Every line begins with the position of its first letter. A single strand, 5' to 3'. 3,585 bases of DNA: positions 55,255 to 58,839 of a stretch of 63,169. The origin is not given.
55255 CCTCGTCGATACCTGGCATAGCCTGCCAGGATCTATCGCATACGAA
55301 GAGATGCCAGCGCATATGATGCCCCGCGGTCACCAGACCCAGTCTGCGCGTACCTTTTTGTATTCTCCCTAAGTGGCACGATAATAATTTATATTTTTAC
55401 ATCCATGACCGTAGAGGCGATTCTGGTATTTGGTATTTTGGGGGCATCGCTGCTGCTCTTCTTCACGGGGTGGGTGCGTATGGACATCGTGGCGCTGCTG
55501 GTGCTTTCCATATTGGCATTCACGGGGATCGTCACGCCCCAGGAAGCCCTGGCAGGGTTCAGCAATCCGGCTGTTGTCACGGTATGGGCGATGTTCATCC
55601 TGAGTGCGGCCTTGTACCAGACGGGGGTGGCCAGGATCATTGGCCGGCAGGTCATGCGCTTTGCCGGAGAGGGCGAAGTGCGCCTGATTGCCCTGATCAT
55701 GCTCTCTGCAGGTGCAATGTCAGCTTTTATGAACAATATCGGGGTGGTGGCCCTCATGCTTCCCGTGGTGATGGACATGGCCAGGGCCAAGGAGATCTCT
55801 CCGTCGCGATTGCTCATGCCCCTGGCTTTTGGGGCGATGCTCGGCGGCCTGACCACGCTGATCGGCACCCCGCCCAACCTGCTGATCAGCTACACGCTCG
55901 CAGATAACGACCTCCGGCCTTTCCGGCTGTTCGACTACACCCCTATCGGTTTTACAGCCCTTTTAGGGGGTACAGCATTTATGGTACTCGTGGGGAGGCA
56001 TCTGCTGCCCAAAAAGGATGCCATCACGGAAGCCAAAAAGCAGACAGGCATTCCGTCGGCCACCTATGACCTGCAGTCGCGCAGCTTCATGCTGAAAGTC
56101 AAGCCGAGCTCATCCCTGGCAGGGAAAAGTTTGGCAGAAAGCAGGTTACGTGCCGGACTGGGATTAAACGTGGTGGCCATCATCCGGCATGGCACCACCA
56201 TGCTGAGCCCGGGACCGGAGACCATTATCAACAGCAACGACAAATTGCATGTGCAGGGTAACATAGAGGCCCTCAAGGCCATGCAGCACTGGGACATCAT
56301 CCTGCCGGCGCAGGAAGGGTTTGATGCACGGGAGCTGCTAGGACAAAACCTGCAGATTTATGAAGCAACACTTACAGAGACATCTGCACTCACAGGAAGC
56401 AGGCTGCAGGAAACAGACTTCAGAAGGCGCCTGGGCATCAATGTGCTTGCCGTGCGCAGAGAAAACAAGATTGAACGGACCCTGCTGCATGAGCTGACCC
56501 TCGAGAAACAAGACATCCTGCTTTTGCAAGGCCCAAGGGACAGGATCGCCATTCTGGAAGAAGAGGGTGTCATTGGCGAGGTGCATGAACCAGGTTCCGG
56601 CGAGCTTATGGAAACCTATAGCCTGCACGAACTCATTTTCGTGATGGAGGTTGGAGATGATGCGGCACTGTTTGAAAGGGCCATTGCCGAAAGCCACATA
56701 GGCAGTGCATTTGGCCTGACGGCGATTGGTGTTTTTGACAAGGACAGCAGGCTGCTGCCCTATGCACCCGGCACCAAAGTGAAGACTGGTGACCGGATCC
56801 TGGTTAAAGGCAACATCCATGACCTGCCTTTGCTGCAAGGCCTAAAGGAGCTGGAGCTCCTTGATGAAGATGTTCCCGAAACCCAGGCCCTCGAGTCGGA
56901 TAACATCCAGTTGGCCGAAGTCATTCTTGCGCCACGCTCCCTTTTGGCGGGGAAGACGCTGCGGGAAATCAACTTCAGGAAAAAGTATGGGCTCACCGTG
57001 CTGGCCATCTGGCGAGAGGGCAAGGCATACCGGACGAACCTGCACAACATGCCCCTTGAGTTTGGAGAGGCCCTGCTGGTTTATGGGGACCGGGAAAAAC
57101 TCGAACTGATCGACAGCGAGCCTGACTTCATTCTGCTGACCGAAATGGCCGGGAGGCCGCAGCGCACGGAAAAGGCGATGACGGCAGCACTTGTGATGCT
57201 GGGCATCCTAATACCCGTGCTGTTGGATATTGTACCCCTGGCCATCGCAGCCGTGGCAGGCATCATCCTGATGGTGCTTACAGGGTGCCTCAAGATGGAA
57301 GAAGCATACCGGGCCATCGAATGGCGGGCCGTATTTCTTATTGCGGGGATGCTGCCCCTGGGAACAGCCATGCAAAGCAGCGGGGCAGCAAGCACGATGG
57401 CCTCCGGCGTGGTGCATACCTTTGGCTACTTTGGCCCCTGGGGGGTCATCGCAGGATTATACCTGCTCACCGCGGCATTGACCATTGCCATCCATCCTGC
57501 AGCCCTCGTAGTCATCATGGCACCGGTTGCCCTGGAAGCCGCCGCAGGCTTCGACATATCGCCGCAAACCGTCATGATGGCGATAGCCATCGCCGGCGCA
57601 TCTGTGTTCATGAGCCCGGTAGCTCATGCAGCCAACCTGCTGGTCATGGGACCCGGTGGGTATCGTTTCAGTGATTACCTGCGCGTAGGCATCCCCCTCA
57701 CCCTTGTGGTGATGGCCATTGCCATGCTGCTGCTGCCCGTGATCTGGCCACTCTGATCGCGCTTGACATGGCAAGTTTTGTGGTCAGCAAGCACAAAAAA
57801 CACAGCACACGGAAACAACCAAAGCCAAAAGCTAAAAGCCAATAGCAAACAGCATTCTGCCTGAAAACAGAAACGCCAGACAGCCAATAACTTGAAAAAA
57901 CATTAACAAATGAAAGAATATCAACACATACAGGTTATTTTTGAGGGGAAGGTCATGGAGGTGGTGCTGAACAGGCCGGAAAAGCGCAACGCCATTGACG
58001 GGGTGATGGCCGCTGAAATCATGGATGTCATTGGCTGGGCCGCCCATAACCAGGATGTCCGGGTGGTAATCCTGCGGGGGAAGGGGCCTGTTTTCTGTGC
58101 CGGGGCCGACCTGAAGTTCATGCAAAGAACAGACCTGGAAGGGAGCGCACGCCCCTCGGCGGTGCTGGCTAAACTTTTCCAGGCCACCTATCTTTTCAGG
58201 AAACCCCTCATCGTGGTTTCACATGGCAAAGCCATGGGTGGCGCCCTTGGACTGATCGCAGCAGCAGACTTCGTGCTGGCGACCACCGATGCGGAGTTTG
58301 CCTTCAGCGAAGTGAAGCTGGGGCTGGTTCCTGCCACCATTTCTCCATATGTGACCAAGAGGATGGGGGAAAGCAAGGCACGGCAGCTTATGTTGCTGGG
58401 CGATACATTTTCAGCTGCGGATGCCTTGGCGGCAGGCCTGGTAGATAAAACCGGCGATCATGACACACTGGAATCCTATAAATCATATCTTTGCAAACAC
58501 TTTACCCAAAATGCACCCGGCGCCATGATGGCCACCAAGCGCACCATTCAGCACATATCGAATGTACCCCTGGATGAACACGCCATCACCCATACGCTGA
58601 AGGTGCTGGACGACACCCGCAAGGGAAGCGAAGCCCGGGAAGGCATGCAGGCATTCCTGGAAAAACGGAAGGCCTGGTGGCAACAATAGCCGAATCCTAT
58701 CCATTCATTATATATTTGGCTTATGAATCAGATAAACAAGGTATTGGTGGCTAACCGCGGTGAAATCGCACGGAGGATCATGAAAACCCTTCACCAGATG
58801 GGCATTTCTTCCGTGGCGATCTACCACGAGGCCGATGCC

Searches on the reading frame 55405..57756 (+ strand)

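Call 52: search_protein_families(library=pfam, proteins=[window:55405-57756:+], max_evalue=0.00001)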
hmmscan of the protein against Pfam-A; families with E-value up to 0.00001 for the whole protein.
window:55405-57756:+ (783 aa): 3 families
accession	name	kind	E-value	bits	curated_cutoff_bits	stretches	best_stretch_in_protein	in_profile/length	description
PF03600.22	CitMHS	-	2.4e-91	306.8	31.9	1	17-730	2-336/336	Citrate transporter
PF02080.26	TrkA_C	-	1.4e-45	153.5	27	3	230-294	4-67/71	TrkA-C domain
PF00939.25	Na_sulph_symp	-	3.5e-15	56.4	27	1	609-781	289-466/472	Sodium:sulfate symporter transmembrane region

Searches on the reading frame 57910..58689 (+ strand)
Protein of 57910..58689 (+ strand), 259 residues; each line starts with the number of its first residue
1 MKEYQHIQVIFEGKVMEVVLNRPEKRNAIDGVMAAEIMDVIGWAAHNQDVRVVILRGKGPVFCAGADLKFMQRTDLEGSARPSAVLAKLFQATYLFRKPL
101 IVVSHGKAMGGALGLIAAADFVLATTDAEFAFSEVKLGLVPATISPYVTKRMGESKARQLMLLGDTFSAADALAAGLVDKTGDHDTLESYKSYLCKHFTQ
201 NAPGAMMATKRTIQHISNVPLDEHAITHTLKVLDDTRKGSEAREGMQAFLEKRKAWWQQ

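Call 52: search_protein_families(library=pfam, proteins=[window:57910-58689:+], max_evalue=0.00001)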
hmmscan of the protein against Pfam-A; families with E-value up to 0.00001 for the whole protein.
window:57910-58689:+ (259 aa): 2 families
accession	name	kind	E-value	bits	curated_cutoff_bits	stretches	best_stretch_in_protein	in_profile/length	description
PF00378.25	ECH_1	-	5.4e-50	170.5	27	1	13-259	4-250/251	Enoyl-CoA hydratase/isomerase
PF16113.10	ECH_2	-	5.7e-33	115.2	27.2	1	18-252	4-241/335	Enoyl-CoA hydratase/isomerase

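Call 68: find_homologous_proteins(query=window:57910-58689:+, max_evalue=1e-60)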
Query window:57910-58689:+ (259 aa): 72 proteins with E <= 1e-60 among 6494 candidates.
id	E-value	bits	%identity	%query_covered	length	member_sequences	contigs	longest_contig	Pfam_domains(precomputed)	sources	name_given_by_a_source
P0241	1.3e-149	514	90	100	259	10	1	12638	PF00378.26,PF16113.11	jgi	-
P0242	2.2e-146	504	87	100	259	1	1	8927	PF00378.26,PF16113.11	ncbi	-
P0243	4.5e-138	477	83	100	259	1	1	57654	PF00378.26,PF16113.11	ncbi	-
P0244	6.9e-138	476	81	100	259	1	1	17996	PF00378.26,PF16113.11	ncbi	-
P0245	1.3e-112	393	69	100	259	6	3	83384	PF00378.26,PF16113.11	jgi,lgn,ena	-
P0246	4.9e-110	385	69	100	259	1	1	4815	PF00378.26,PF16113.11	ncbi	-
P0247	1.2e-104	367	66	100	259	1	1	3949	PF00378.26,PF16113.11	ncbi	-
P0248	2.6e-77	278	52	99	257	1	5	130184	PF00378.26,PF16113.11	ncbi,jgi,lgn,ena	-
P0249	4.4e-77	277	51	100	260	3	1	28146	PF00378.26,PF16113.11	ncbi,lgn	-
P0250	9.3e-77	276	52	99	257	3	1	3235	PF00378.26,PF16113.11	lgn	-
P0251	2.4e-74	268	49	100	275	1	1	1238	PF00378.26,PF16113.11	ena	-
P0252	5.5e-74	267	49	99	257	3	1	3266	PF00378.26,PF16113.11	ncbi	-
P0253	6.2e-74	267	49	100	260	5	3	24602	PF00378.26,PF16113.11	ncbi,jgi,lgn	-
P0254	1.6e-73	265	50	100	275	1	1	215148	PF00378.26,PF16113.11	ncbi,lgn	-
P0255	1.8e-73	265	50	100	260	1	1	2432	PF00378.26,PF16113.11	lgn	-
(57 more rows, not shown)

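Call 69: find_encoding_contigs(protein=P0241, flank=10000, max_places=3)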
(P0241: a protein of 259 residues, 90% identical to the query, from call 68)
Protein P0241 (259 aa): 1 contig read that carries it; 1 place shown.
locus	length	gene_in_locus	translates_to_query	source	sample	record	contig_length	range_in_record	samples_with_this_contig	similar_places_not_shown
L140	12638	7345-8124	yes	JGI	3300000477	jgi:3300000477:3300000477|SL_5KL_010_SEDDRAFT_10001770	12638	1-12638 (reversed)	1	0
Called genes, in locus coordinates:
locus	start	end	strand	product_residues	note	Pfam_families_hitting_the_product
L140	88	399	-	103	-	PF00829:Ribosomal_L21p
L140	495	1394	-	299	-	PF00892:EamA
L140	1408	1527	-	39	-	-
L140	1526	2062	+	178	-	PF01661:Macro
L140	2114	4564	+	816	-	-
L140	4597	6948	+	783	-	-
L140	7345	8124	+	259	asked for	PF00378:ECH_1, PF16113:ECH_2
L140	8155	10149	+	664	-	PF00289:Biotin_carb_N, PF02222:ATP-grasp, PF02786:CPSase_L_D2, PF07478:Dala_Dala_lig_C, PF02785:Biotin_carb_C, PF00364:Biotin_lipoyl, PF25973:BSH_CzcB (faint)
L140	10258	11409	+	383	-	PF02771:Acyl-CoA_dh_N, PF02770:Acyl-CoA_dh_M, PF00441:Acyl-CoA_dh_1, PF08028:Acyl-CoA_dh_2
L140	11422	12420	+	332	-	-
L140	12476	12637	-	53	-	?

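Call 70: find_encoding_contigs(protein=P0243, flank=10000, max_places=2)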
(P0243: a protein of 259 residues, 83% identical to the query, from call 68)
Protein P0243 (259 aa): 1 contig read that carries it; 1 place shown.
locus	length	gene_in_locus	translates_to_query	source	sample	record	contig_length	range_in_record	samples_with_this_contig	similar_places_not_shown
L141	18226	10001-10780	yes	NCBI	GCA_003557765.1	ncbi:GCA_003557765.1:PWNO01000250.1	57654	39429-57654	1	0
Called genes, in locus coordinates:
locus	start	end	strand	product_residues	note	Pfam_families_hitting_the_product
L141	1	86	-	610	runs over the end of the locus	PF12895:ANAPC3 (faint), PF07719:TPR_2 (faint), PF13174:TPR_6 (faint), PF13181:TPR_8 (faint), PF13424:TPR_12 (faint), PF13428:TPR_14 (faint), PF13431:TPR_17 (faint), PF14559:TPR_19 (weak), +3 more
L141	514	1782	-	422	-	PF02403:Seryl_tRNA_N, PF00587:tRNA-synt_2b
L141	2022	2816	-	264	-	-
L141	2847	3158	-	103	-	PF00829:Ribosomal_L21p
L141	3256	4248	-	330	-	PF00892:EamA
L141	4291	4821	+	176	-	PF01661:Macro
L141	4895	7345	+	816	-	PF04389:Peptidase_M28, PF05343:Peptidase_M42 (faint)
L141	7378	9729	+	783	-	PF03600:CitMHS, PF02080:TrkA_C, PF00939:Na_sulph_symp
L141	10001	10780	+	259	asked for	PF00378:ECH_1, PF16113:ECH_2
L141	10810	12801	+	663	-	PF00289:Biotin_carb_N, PF02222:ATP-grasp, PF02786:CPSase_L_D2, PF07478:Dala_Dala_lig_C, PF02785:Biotin_carb_C, PF00364:Biotin_lipoyl, PF25973:BSH_CzcB (faint)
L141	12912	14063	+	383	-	PF02771:Acyl-CoA_dh_N, PF02770:Acyl-CoA_dh_M, PF00441:Acyl-CoA_dh_1, PF08028:Acyl-CoA_dh_2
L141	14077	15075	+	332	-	-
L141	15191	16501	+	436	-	PF00368:HMG-CoA_red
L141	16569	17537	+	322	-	-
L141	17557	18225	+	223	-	?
